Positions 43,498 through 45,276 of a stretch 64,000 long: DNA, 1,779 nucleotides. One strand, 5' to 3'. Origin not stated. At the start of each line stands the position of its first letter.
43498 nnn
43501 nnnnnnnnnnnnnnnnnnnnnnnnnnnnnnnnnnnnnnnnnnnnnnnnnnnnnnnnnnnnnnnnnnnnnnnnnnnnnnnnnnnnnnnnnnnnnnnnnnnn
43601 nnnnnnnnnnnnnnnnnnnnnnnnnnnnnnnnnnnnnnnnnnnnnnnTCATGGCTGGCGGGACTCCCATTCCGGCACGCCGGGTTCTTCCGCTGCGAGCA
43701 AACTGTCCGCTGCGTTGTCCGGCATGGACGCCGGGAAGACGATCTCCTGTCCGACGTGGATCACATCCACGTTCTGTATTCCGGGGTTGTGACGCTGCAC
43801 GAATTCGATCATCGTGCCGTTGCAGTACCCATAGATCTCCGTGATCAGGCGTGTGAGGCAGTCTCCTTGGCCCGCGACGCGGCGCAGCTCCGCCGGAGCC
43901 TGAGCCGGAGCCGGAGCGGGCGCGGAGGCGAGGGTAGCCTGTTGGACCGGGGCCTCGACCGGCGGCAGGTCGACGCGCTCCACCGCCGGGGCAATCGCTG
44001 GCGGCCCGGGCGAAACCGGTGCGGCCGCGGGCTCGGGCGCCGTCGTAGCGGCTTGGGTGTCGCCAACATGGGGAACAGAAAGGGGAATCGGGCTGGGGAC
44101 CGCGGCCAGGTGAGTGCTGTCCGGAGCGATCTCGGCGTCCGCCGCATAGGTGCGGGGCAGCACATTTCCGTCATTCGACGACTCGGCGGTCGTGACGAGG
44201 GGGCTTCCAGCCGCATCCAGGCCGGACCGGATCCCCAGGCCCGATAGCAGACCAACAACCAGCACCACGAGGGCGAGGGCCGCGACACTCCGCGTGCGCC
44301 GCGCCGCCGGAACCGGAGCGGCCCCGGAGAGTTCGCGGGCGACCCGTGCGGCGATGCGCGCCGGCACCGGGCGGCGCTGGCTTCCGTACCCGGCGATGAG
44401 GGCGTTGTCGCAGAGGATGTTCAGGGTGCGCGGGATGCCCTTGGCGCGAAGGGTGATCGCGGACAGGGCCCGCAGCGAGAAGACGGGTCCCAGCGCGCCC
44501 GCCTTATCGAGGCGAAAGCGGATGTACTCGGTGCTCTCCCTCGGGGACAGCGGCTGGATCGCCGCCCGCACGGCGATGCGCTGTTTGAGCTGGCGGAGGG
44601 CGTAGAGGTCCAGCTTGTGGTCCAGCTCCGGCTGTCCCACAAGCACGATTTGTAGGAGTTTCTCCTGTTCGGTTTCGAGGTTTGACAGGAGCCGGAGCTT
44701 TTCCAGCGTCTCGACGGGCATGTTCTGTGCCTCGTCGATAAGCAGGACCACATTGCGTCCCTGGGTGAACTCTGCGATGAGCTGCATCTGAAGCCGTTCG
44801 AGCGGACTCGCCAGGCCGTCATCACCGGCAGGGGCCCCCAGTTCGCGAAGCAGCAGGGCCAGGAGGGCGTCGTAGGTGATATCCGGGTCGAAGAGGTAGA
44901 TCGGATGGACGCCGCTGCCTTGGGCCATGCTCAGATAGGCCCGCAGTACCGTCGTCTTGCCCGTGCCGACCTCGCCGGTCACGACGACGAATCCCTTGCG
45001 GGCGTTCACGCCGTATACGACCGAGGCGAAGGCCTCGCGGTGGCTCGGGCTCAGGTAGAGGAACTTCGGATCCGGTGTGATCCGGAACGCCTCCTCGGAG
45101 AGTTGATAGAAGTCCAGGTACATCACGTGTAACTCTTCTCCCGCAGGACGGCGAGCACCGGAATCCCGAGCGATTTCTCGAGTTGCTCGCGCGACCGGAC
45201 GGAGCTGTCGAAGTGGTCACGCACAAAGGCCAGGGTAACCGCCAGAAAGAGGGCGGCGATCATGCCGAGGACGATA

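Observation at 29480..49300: A 20-kb minus-strand EPS locus with an exosortase/PEP-CTERM-type gene set, but no exosortase, EpsI or sensor kinase in the window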

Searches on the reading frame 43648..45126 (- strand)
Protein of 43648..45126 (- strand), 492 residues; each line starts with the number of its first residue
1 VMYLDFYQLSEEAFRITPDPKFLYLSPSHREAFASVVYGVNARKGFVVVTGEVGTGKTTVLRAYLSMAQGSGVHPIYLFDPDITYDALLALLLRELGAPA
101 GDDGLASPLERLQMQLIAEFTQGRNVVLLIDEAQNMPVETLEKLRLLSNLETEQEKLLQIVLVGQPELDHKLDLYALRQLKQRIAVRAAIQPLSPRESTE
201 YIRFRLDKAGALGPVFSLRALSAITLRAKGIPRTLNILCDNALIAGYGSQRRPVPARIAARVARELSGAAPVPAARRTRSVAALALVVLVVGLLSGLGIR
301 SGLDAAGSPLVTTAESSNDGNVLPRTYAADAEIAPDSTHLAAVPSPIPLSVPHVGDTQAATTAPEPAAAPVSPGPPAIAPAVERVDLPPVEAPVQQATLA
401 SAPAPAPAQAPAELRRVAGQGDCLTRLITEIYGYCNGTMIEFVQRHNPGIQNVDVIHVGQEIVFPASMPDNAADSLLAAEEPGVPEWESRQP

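Call 6: search_protein_families(library=ncbifam, proteins=[window:43651-45126:-], max_evalue=0.001)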
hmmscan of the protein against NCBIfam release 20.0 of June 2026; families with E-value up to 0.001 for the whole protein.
window:43651-45126:- (492 aa): 1 family
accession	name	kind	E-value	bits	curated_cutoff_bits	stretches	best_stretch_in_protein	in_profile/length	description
TIGR03015.1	pepcterm_ATPase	hypoth_equivalog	7e-72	242.1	324.5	1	2-266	1-266/269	XrtA/PEP-CTERM system-associated ATPase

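Call 7: search_protein_families(library=pfam, proteins=[window:43651-45126:-], max_evalue=0.01)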
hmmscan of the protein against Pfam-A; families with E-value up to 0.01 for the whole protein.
window:43651-45126:- (492 aa): 8 families
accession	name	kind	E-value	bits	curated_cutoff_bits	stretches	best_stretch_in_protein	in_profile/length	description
PF13401.12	AAA_22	-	1.4e-28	100.2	27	1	43-172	4-130/130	AAA domain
PF13191.12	AAA_16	-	2.2e-08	35.2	32.6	1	33-157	12-164/167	AAA ATPase domain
PF13604.12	AAA_30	-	1.7e-05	25.1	27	1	41-166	15-125/191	AAA domain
PF25199.1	nSTAND_NTPase5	-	1.9e-05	25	34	1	41-163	38-131/145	Novel STAND NTPase 5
PF13245.12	AAA_19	-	4.1e-05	24.2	25.1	0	42-77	9-45/134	AAA domain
PF00437.27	T2SSE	-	0.00072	18.7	24.9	1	37-73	135-171/370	Type II/IV secretion system protein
PF05621.17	TniB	-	0.0039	17.1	22.4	0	46-172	37-169/189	Bacterial TniB protein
PF20720.3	nSTAND3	-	0.0094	16.1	27.2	0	43-82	16-55/155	Novel STAND NTPase 3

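Call 10: find_encoding_contigs(protein=window:43648-45126:-, flank=10000, max_places=10)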
Protein window:43648-45126:- (492 aa): no gene with exactly this product is on record in the collection.

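Call 13: find_homologous_proteins(query=window:43651-45126:-, max_evalue=1e-10)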
Query window:43651-45126:- (492 aa): 7773 proteins with E <= 1e-10 among 8000 candidates; the best 120 are listed.
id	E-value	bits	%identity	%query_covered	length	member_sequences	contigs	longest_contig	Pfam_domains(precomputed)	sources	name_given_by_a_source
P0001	0.0e+0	1043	99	100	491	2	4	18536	PF13604.13,PF13401.13,PF13191.13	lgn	-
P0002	3.5e-133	463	51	94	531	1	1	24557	PF13604.13,PF13245.13,PF13401.13,PF25199.2,PF13191.13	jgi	jgi:general secretion pathway protein A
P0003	7.1e-117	409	48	94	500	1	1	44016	PF13604.13,PF13401.13,PF13191.13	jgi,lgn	jgi:general secretion pathway protein A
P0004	4.1e-115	404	46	96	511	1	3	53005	PF13604.13,PF13401.13,PF13191.13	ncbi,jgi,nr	ncbi:MAG TPA: AAA family ATPase [Candidatus Hydrogenedentes bacterium]|nr:AAA family ATPase [Candida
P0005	8.6e-113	396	59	62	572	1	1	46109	PF13604.13,PF13401.13,PF13191.13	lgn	-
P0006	3.4e-112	394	56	58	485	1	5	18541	PF13401.13,PF13191.13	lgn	-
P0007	2.6e-111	391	44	94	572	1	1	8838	PF13401.13,PF25199.2,PF13191.13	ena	-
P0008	4.7e-110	387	46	94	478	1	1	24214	PF25201.1,PF13604.13,PF13401.13,PF13191.13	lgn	-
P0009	8.0e-110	386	48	94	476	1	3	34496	PF13604.13,PF13245.13,PF13401.13,PF13191.13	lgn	-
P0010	1.8e-109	385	45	96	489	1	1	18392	PF13401.13,PF13191.13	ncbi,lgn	-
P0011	2.7e-109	384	48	95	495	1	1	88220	PF13604.13,PF13401.13,PF13191.13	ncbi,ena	-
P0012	3.5e-109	384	46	96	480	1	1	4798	PF13401.13,PF13191.13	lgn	-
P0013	4.0e-108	381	47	94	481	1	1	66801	PF00437.27,PF13604.13,PF13401.13,PF20703.4,PF13191.13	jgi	jgi:general secretion pathway protein A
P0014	1.3e-107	379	45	94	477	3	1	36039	PF25201.1,PF13401.13,PF13191.13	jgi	jgi:general secretion pathway protein A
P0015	1.5e-107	379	58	62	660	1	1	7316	PF13604.13,PF13401.13,PF13191.13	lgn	-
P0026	3.1e-104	368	61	55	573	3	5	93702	PF13604.13,PF13401.13,PF13191.13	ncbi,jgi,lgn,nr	ncbi:MAG: AAA family ATPase [Candidatus Hydrogenedentes bacterium]|nr:AAA family ATPase [Candidatus 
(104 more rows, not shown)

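Call 21: find_encoding_contigs(protein=P0004, flank=10000, max_places=3)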
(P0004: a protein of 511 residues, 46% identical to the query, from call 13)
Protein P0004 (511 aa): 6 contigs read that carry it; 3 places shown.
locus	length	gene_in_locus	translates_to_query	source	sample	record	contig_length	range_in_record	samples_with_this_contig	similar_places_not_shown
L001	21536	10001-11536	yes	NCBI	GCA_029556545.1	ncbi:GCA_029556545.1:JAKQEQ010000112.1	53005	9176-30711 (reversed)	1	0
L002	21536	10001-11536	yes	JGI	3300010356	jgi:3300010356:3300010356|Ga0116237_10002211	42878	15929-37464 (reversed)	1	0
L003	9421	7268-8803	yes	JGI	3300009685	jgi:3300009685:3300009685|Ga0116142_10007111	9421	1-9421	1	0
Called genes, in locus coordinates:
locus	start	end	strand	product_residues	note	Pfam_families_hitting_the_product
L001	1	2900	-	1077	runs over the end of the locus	PF25596:CPSase_L_D1, PF02786:CPSase_L_D2, PF02787:CPSase_L_D3, PF25596:CPSase_L_D1, PF02222:ATP-grasp, PF02655:ATP-grasp_3 (weak), PF02786:CPSase_L_D2, PF02142:MGS, +4 more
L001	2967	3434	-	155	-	PF03449:GreA_GreB_N, PF01272:GreA_GreB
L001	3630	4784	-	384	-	PF00072:Response_reg, PF00512:HisKA, PF02518:HATPase_c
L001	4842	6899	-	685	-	PF00037:Fer4 (faint), PF12838:Fer4_7 (weak), PF13187:Fer4_9 (weak), PF13237:Fer4_10, PF02906:Fe_hyd_lg_C, PF04060:FeS, PF00512:HisKA, PF02518:HATPase_c, +1 more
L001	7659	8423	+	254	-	PF02563:Poly_export, PF10531:SLBB, PF22461:SLBB_2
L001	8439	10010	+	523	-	PF02706:Wzz (weak), PF13807:GNVR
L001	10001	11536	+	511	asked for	PF13191:AAA_16, PF13604:AAA_30 (faint), PF13401:AAA_22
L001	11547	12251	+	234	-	-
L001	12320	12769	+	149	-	-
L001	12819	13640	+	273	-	PF02397:Bac_transf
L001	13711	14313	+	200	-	PF00132:Hexapep (weak), PF14602:Hexapep_2 (weak)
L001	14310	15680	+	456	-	-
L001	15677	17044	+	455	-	PF04932:Wzy_C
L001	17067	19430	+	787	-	-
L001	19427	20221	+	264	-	PF03808:Glyco_tran_WecG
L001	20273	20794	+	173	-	PF00293:NUDIX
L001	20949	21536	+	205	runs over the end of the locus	-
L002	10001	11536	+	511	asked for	PF13191:AAA_16, PF13604:AAA_30 (faint), PF13401:AAA_22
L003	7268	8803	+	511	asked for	PF13191:AAA_16, PF13604:AAA_30 (faint), PF13401:AAA_22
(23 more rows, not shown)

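Call 22: find_encoding_contigs(protein=P0026, flank=10000, max_places=3)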
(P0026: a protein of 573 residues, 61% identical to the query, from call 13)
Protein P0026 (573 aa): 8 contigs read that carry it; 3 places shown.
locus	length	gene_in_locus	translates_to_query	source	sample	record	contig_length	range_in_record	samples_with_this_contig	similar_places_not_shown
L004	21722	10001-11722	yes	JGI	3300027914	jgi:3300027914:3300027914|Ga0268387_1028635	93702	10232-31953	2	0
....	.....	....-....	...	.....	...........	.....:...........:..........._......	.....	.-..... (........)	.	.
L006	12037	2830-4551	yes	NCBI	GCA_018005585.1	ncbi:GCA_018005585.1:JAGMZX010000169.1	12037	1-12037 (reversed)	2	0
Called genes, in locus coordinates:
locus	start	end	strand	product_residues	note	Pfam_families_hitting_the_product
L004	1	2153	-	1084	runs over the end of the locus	PF25596:CPSase_L_D1, PF02786:CPSase_L_D2, PF02787:CPSase_L_D3, PF25596:CPSase_L_D1, PF02786:CPSase_L_D2, PF02222:ATP-grasp, PF15632:ATPgrasp_Ter, PF02142:MGS, +4 more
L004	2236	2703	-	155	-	PF03449:GreA_GreB_N, PF01272:GreA_GreB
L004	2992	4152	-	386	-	PF00072:Response_reg, PF00512:HisKA, PF02518:HATPase_c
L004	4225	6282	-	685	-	PF00037:Fer4 (faint), PF12838:Fer4_7 (weak), PF13187:Fer4_9 (weak), PF13237:Fer4_10, PF02906:Fe_hyd_lg_C, PF04060:FeS, PF00512:HisKA, PF02518:HATPase_c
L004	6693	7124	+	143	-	PF00072:Response_reg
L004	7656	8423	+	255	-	PF02563:Poly_export, PF10531:SLBB, PF22461:SLBB_2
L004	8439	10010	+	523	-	PF02706:Wzz (weak), PF13807:GNVR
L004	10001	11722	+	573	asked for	PF13191:AAA_16, PF13604:AAA_30 (weak), PF13401:AAA_22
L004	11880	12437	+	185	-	-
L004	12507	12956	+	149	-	-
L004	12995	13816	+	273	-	PF02397:Bac_transf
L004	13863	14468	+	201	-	PF00132:Hexapep, PF14602:Hexapep_2 (weak)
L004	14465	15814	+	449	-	-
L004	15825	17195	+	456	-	PF04932:Wzy_C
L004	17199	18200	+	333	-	PF00535:Glycos_transf_2, PF10111:Glyco_tranf_2_2, PF13641:Glyco_tranf_2_3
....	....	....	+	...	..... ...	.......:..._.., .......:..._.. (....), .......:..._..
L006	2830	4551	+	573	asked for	PF13191:AAA_16, PF13604:AAA_30 (weak), PF13401:AAA_22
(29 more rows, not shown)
